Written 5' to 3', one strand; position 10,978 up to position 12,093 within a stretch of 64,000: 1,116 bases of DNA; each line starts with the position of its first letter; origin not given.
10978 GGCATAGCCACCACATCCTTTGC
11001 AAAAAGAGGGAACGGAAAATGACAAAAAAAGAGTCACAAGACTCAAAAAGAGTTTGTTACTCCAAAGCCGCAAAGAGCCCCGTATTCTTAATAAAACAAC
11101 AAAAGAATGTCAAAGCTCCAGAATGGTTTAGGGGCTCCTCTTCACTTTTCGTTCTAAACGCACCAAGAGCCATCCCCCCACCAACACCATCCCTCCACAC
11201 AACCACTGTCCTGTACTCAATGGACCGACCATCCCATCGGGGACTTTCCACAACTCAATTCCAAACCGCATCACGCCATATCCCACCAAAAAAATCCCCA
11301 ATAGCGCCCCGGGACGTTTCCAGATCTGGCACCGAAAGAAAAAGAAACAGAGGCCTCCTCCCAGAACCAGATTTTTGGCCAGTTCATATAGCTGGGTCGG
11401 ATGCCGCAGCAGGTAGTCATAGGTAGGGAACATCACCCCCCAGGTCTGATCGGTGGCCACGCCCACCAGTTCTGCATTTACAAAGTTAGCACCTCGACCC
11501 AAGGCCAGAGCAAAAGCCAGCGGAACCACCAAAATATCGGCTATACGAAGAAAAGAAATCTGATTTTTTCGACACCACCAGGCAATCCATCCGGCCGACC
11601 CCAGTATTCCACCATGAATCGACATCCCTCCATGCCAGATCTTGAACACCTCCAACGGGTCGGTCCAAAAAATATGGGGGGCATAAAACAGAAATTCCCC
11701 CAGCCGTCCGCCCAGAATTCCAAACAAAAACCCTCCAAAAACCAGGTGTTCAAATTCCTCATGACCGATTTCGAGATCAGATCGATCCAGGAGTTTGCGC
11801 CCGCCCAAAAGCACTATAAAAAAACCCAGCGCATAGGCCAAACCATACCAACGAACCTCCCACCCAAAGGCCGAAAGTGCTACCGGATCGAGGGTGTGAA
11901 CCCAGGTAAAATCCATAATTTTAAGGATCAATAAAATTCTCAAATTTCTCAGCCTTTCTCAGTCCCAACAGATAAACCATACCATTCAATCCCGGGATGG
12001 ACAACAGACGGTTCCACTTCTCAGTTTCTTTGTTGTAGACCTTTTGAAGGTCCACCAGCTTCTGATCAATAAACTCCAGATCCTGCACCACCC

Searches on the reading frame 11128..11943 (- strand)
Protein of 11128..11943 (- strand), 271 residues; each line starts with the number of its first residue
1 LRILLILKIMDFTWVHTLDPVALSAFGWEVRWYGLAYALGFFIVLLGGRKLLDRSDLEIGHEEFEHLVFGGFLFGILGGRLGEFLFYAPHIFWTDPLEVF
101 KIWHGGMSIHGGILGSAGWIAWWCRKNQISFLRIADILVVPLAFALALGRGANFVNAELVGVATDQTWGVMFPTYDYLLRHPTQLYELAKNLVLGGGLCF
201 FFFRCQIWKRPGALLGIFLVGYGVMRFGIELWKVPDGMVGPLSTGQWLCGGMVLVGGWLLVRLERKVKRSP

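Call 52: search_protein_families(library=pfam, proteins=[window:11128-11943:-], max_evalue=0.001)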
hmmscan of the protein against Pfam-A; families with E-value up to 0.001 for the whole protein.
window:11128-11943:- (271 aa): 1 family
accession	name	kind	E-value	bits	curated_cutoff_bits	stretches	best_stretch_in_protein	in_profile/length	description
PF01790.23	LGT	-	2e-63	214.4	24.9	1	20-261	1-239/240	Prolipoprotein diacylglyceryl transferase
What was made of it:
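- On Bacterial lipoprotein: The Lgt gene (PF01790, E=2e-63) lies at 11128-11943 (call 52).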
